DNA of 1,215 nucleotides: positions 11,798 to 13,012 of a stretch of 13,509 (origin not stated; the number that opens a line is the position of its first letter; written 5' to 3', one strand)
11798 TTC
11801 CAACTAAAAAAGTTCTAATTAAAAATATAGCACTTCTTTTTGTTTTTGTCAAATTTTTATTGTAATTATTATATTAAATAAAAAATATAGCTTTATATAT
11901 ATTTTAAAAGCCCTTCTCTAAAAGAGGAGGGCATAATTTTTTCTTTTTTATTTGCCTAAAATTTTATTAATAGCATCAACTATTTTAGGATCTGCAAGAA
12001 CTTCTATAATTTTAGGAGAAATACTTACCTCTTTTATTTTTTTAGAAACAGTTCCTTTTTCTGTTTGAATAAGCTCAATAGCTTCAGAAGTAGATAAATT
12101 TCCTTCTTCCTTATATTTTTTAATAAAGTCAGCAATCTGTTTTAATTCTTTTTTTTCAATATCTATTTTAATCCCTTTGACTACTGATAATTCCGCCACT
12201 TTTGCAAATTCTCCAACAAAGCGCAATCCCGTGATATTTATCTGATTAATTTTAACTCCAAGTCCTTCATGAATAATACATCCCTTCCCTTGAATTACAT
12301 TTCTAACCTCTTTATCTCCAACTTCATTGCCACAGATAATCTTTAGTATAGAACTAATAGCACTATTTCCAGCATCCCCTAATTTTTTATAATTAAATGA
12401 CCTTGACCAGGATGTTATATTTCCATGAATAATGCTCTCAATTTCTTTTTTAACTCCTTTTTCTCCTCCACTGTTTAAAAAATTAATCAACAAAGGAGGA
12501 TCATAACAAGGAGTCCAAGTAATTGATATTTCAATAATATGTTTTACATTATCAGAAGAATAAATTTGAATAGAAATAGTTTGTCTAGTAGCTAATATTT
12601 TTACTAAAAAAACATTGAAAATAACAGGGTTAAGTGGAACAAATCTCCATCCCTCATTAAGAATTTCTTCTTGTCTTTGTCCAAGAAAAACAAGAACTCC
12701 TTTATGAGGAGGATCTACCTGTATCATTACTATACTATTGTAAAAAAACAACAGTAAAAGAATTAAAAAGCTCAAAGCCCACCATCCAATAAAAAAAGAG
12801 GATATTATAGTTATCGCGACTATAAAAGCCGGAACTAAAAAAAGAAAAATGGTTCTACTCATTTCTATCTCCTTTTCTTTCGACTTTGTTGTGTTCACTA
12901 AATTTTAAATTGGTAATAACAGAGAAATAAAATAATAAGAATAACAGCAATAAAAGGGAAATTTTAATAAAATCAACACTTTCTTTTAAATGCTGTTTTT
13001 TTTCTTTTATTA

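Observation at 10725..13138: Tandem SPFH/band-7 paralogs, each behind a copy of the same 70-bp promoter element; the second has a ~200-nt leader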

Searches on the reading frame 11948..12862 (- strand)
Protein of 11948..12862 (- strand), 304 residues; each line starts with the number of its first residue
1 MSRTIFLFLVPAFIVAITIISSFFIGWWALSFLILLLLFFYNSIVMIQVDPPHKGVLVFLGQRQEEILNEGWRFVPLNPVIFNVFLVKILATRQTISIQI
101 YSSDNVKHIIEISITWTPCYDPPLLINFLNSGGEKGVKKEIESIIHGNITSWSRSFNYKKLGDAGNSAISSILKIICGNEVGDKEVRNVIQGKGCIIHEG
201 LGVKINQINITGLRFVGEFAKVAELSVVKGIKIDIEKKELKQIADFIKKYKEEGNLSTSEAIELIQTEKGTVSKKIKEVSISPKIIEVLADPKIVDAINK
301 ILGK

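Call 8: search_protein_families(library=pfam, proteins=[window:11948-12862:-], max_evalue=1)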
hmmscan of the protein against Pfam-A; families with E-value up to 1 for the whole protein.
window:11948-12862:- (304 aa): 1 family
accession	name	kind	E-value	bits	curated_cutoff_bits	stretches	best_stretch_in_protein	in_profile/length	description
PF01145.31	Band_7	-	9.8e-05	22.9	23.6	1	48-240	2-172/176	SPFH domain / Band 7 family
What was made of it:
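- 11948..12862 (-): SPFH2: 304-aa divergent SPFH/Band-7 protein with an N-terminal TM hairpin. True start is the ATG at 12862, after AAGGAG. Band_7 22.9 bits against GA 23.6 (call 8).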

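Call 9: search_protein_families(library=ncbifam, proteins=[window:11948-12862:-], max_evalue=1)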
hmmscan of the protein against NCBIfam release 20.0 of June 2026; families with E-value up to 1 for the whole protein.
window:11948-12862:- (304 aa): 1 family
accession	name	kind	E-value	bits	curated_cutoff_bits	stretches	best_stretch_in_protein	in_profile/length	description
NF006296.0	PRK08485.1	equivalog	0.018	14.9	140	1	228-267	116-155/206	DNA polymerase III subunit delta'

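Call 14: find_encoding_contigs(protein=window:11948-12862:-, flank=10000, max_places=10)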
Protein window:11948-12862:- (304 aa): 7 contigs read that carry it; 7 places shown.
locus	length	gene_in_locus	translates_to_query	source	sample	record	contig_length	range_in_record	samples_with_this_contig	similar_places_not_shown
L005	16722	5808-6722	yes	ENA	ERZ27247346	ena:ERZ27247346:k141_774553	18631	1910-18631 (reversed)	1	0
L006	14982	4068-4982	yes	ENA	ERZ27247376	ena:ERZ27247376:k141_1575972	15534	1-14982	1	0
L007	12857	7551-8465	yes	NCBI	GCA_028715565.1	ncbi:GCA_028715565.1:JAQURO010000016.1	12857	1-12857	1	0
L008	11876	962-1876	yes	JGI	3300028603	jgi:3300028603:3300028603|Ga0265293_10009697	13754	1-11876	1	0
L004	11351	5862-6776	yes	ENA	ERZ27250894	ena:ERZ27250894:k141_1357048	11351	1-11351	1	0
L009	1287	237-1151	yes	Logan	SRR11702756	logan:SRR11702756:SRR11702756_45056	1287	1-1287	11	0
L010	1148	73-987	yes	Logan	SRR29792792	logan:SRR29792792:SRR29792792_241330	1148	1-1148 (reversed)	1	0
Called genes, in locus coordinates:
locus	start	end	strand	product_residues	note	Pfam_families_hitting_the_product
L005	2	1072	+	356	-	?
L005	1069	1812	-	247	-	PF02096:60KD_IMP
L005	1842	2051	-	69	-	PF01809:YidD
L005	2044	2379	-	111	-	PF00825:Ribonuclease_P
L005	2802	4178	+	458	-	PF11638:DnaA_N, PF00308:Bac_DnaA, PF01695:IstB_IS21, PF13401:AAA_22 (faint), PF08299:Bac_DnaA_C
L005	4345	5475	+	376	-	PF00712:DNA_pol3_beta, PF02767:DNA_pol3_beta_2, PF02768:DNA_pol3_beta_3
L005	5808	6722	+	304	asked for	-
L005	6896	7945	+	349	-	PF01145:Band_7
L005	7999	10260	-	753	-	-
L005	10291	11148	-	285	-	PF00398:RrnaAD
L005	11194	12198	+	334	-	PF01476:LysM, PF23446:LysM1_NFP_LYK (faint), PF23473:LysM3_LYK4_5 (weak), PF01476:LysM, PF01551:Peptidase_M23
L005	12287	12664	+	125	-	-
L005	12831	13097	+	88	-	PF00312:Ribosomal_S15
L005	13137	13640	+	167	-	PF01936:NYN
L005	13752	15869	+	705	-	PF01138:RNase_PH, PF03725:RNase_PH_C, PF01138:RNase_PH, PF00013:KH_1, PF00575:S1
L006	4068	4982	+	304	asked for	-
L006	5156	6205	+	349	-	PF01145:Band_7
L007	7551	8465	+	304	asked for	-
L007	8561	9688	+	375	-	PF01145:Band_7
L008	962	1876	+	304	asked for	-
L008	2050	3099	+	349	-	PF01145:Band_7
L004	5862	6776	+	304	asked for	-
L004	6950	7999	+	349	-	PF01145:Band_7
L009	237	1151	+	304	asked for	-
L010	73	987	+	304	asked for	-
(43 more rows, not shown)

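Call 24: find_homologous_proteins(query=window:11948-12862:-, max_evalue=0.001)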
Query window:11948-12862:- (304 aa): 5 proteins with E <= 0.001 among 2331 candidates.
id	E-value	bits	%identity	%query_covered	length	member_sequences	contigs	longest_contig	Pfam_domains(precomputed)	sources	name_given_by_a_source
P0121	8.3e-192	654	100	100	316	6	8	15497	-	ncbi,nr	ncbi:MAG: hypothetical protein WCZ99_01725 [Candidatus Paceibacterota bacterium]|nr:hypothetical pro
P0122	2.8e-56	209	62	51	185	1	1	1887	-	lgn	-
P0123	3.6e-25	107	28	89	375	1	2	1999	PF01145.32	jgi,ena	-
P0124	5.2e-22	97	34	59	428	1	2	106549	-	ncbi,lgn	ncbi:MAG: hypothetical protein WDZ80_04655 [Candidatus Paceibacterota bacterium]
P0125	8.0e-22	96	27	95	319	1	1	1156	PF01145.32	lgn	-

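Call 30: find_encoding_contigs(protein=P0124, flank=6000, max_places=2)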
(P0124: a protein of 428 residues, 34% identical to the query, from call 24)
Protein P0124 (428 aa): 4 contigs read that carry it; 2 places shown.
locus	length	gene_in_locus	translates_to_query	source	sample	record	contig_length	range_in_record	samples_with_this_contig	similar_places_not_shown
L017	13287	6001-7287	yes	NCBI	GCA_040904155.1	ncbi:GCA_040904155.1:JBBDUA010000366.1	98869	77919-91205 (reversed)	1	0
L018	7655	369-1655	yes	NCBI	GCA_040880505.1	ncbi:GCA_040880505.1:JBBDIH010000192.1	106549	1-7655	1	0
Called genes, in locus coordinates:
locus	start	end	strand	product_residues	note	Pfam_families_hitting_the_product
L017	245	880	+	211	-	-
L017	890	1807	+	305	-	-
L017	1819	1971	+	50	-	-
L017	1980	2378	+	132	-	-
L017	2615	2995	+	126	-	-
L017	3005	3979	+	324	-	-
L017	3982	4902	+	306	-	PF26305:CD_NTase_C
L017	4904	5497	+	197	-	PF23471:Cap15_TM (weak), PF18153:Cap15_CD_rec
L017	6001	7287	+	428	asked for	-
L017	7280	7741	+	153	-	-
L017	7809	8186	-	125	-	PF18895:T4SS_pilin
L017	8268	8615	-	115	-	PF04956:TrbC, PF18895:T4SS_pilin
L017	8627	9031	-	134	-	PF18895:T4SS_pilin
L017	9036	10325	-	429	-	PF01547:SBP_bac_1, PF13416:SBP_bac_8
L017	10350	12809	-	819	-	PF00521:DNA_topoisoIV, PF03989:DNA_gyraseA_C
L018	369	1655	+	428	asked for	-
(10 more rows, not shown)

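Call 31: find_encoding_contigs(protein=P0122, flank=6000, max_places=2)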
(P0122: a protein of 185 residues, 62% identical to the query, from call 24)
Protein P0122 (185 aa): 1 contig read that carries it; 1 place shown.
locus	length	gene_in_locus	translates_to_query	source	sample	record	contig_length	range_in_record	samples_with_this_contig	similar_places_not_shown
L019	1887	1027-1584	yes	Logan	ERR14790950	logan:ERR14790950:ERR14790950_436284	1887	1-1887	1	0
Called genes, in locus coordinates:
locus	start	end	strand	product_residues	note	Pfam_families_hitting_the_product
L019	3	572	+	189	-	?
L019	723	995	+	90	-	-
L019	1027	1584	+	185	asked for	-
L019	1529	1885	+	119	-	?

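Call 38: search_protein_representatives(protein=window:11948-12862:-)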
Query: 304 residues. Proteins with E-value up to 0.001 (for the whole library): 274; up to 1e-10: 159; up to 1e-30: 4. The best 150 are listed.
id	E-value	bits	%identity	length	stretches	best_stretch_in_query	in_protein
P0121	2.6e-192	653.9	100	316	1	1-304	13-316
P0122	8.8e-57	209.1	62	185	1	1-155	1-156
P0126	3.1e-41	158.1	34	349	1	3-279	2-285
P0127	9.9e-36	140.0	37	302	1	34-285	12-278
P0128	3.4e-29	118.5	32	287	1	29-299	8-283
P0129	8.9e-29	117.2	36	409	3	9-118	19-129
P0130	1.1e-28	116.9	35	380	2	7-179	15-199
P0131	1.2e-28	116.8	36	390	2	17-181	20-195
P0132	2.9e-28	115.5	37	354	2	33-156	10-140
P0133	4.4e-28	114.9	33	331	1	1-303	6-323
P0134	5.2e-28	114.7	33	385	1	5-279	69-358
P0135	7.8e-28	114.1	31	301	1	38-291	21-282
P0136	8.1e-28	114.0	34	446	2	12-180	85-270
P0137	1.1e-27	113.6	36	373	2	4-158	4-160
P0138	1.5e-27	113.2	34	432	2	18-181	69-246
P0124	1.7e-22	96.6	39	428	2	13-181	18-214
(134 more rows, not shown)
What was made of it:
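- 11948..12862 (-): 274 family representatives (call 38).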

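Call 42: search_protein_families(library=pfam, alignment_id=A2, max_evalue=0.01)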
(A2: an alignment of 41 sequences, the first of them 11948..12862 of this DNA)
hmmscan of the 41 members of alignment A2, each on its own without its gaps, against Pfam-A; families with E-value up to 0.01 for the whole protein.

A. member 1, window:11948-12862:- (304 aa): 1 family
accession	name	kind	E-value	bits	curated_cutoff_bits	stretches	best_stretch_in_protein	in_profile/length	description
PF01145.31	Band_7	-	9.8e-05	22.9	23.6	1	48-240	2-172/176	SPFH domain / Band 7 family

B. families by the number of members that match (of 41 scanned): 5 families
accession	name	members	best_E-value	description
PF01145.31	Band_7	41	1.7e-16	SPFH domain / Band 7 family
PF21774.3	NagJ_C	1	0.0016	Hyaluronidase post-catalytic domain-like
PF20546.3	DUF6760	1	0.0018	Family of unknown function (DUF6760)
PF13870.11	CCDC113_CCDC96_CC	1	0.0038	CCDC113/CCDC96, coiled-coil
PF11902.13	DUF3422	1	0.0049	Protein of unknown function (DUF3422)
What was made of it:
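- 11948..12862 (-): 41/41 aligned members hit Band_7 (call 42).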

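Call 43: search_solved_structures(query=A2, max_evalue=0.01)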
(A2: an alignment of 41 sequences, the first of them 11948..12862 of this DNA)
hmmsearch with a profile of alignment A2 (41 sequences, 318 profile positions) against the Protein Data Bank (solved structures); distinct sequences matched with E-value up to 0.01: 5.
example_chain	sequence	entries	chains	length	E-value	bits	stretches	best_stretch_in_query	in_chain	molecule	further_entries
9wmj_A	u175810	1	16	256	2.5e-05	26.5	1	27-111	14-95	Stomatin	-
9wkz_A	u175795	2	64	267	2.7e-05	26.4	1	27-111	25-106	Stomatin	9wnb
9z7u_F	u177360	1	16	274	3e-05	26.2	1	27-111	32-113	Stomatin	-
9oh9_A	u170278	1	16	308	5.2e-05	25.4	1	27-111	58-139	Stomatin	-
9zd2_F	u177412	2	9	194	6.7e-05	25.1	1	27-111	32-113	Stomatin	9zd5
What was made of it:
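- On SPFH / Band 7 (PF01145): But all 41 aligned family members match Band_7 (best E 1.7e-16; call 42), and a family profile hits stomatin in the PDB (call 43).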

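Call 70: find_encoding_contigs(protein=P0126, flank=6000, max_places=2)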
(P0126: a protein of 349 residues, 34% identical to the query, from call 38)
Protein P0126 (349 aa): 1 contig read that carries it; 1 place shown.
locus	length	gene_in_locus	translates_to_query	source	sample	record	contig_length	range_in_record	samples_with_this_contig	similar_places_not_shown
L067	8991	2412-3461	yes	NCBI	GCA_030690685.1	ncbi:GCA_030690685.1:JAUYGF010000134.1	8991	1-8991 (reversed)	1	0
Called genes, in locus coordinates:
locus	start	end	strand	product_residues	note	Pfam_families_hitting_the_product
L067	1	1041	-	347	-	PF19044:P-loop_TraG (weak), PF01935:DUF87 (weak)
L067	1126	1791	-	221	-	PF26593:TraC-like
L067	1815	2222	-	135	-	-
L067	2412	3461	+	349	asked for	-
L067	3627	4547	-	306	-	PF13518:HTH_28 (weak), PF13565:HTH_32 (weak), PF00665:rve, PF13683:rve_3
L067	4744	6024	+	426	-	PF01145:Band_7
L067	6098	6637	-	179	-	-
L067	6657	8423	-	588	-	-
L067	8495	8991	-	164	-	PF00398:RrnaAD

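Call 85: find_encoding_contigs(protein=P0127, flank=5000, max_places=2)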
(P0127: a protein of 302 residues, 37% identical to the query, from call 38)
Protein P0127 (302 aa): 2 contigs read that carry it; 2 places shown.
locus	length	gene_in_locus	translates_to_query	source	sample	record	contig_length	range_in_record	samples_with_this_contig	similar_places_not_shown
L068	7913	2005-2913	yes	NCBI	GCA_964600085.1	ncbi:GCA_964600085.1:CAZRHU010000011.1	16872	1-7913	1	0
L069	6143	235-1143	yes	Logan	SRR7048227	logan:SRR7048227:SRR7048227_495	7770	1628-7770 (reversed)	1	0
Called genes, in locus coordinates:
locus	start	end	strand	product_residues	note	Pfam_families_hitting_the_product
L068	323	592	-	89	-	-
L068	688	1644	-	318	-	PF01565:FAD_binding_4, PF02873:MurB_C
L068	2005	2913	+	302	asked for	PF01145:Band_7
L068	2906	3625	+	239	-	-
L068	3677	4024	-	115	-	PF18895:T4SS_pilin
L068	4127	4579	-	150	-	PF18895:T4SS_pilin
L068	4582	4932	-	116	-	PF04956:TrbC, PF18895:T4SS_pilin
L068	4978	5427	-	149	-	PF18895:T4SS_pilin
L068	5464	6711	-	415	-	PF01547:SBP_bac_1, PF13416:SBP_bac_8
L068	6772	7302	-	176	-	PF01209:Ubie_methyltran, PF13489:Methyltransf_23 (weak), PF01135:PCMT (weak), PF05175:MTS, PF13847:Methyltransf_31, PF13649:Methyltransf_25, PF08241:Methyltransf_11, PF08242:Methyltransf_12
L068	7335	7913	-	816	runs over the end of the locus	PF00521:DNA_topoisoIV, PF03989:DNA_gyraseA_C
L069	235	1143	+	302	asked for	PF01145:Band_7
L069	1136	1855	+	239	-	-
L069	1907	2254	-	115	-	PF18895:T4SS_pilin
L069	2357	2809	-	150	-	PF18895:T4SS_pilin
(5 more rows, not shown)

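Call 86: find_encoding_contigs(protein=P0133, flank=5000, max_places=2)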
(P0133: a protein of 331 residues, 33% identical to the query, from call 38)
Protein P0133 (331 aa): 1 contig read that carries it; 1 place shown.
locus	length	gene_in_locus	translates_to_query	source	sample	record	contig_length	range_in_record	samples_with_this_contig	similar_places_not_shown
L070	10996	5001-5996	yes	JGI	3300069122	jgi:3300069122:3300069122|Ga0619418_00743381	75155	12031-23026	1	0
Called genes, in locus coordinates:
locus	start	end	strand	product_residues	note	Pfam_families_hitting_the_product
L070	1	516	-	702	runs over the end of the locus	PF01138:RNase_PH, PF03725:RNase_PH_C (faint), PF03726:PNPase (weak), PF01138:RNase_PH, PF00013:KH_1 (weak), PF00575:S1, PF23459:S1_RRP5 (weak)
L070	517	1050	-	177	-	PF01936:NYN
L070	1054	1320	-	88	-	PF00312:Ribosomal_S15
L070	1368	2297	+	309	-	PF02899:Phage_int_SAM_1, PF13102:Phage_int_SAM_5 (weak), PF13495:Phage_int_SAM_4, PF00589:Phage_integrase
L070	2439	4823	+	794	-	PF01564:Spermine_synth, PF04389:Peptidase_M28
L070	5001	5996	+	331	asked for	PF01145:Band_7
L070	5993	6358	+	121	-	-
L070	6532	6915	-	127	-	PF18895:T4SS_pilin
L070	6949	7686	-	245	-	PF19607:DUF6112 (faint), PF18895:T4SS_pilin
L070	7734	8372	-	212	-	PF18895:T4SS_pilin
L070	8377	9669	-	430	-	PF01547:SBP_bac_1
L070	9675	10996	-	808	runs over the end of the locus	PF00521:DNA_topoisoIV, PF03989:DNA_gyraseA_C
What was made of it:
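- On Patescibacteria T4SS gene neighbourhood: SPFH2-family genes lie next to 3-4 VirB2-like pilin genes in 3 independent loci (calls 30, 85, 86).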

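Call 88: predict_structure(alignment_id=A2)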
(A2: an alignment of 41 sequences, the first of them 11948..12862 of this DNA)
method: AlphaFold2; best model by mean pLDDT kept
length: 304 residues; sequences in the alignment: 41
mean_pLDDT: 91.7   pTM: 0.74
mean pLDDT of the five models: 91.7, 91.1, 90.1, 87.9, 87.0
residues with pLDDT >= 90: 212; 70-90: 85; 50-70: 7; < 50: 0
segments of 3 or more residues with pLDDT < 50: none
pLDDT, mean of each block of 10 residues (from residue 1): 89 91 87 93 97 97 97 96 98 98 94 98 97 98 96 90 87 90 96 96 97 93 88 93 93 91 86 67 78 86 74
secondary structure, 60 per line:
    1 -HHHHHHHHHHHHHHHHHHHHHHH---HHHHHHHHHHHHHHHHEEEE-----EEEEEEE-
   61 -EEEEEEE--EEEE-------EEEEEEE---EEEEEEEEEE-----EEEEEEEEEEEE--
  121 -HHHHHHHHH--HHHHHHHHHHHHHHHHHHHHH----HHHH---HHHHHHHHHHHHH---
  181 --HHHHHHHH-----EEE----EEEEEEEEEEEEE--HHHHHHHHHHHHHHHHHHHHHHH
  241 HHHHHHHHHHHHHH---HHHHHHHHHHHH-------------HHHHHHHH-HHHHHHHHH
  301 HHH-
elements in order: H2-24 H28-43 E44-47 E53-59 E62-68 E71-74 E82-88 E92-101 E107-118 H122-130 H133-153 H158-161 H165-177 H183-190 E196-198 E203-215 H218-254 H258-269 H283-290 H292-303
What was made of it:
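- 11948..12862 (-): AF2 pLDDT 91.7 (call 88).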

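Call 91: fold_search(model_id=the predicted structure, library=pdb)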
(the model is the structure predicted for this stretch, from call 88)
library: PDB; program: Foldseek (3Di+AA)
matches with E <= 10: 296; with E <= 0.001: 56
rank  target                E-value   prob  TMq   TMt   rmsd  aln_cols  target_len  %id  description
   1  8rrh_A                7.0e-12  1.00  0.51  0.56   9.5       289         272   17  The human prohibitin complex (released 2024-12-18)
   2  8rrh_B                4.0e-11  1.00  0.49  0.49  10.3       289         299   17  The human prohibitin complex (released 2024-12-18)
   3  9o9z_A                4.5e-11  1.00  0.45  0.56  14.0       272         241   16  The human PHB1/2 complex (closed) (released 2025-10-22)
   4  7vhq_E                8.9e-11  1.00  0.50  0.57  15.5       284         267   13  Structural insights into the membrane microdomain organization by SPFH family proteins (released 2022-01-19)
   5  9cz2_XA               2.2e-10  1.00  0.51  0.55  14.3       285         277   14  Cryo-EM structure of a nautilus-like HflK/C assembly in complex with FtsH AAA protease (released 2024-11-13)
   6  7vhq_G                2.5e-10  1.00  0.50  0.51  15.7       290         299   12  Structural insights into the membrane microdomain organization by SPFH family proteins (released 2022-01-19)
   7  9vvg_A                3.7e-10  1.00  0.45  0.46  15.9       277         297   14  Cryo-EM structure of the erlin1/2 complex purified using GDN and CHS (released 2026-03-25)
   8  9oh9_A                4.7e-10  1.00  0.43  0.50  11.1       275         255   10  Human Stomatin Complex in Native Membrane Vesicles (released 2025-08-13)
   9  9z7u_C                5.7e-10  1.00  0.43  0.48  10.7       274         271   12  Human Stomatin - C8 Symmetry (released 2026-02-25)
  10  9o9z_a                6.9e-10  1.00  0.47  0.54  13.5       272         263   17  The human PHB1/2 complex (closed) (released 2025-10-22)
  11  9z7u_B                6.9e-10  1.00  0.44  0.48  10.5       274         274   12  Human Stomatin - C8 Symmetry (released 2026-02-25)
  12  9oa0_A                8.3e-10  1.00  0.46  0.58  13.6       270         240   17  The human PHB1/2 complex (open) (released 2025-10-22)
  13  8z5g_A                9.4e-10  1.00  0.43  0.47  23.7       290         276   16  Cryo-EM structure of E.coli SPFH-NfeD family protein complex QmcA-YbbJ (released 2024-08-21)
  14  7wi3_C                1.3e-09  1.00  0.47  0.49  16.6       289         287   12  Cryo-EM structure of E.Coli FtsH-HflkC AAA protease complex (released 2022-06-01)
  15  9unl_E                1.4e-09  1.00  0.47  0.57  12.6       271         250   16  Cryo-EM structure of the human prohibitin complex (released 2025-09-10)
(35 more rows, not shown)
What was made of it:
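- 11948..12862 (-): Foldseek top hits are prohibitin, HflK/C, erlin and stomatin (call 91).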

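Call 94: search_protein_families(library=padloc, proteins=[window:11948-12862:-], max_evalue=0.01)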
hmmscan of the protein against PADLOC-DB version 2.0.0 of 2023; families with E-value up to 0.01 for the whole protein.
window:11948-12862:- (304 aa): 0 families

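Call 95: search_protein_families(library=pfam, proteins=[L019:723-995:+], max_evalue=0.01)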
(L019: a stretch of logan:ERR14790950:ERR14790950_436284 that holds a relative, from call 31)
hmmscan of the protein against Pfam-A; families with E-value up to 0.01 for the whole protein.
L019:723-995:+ (90 aa): 0 families
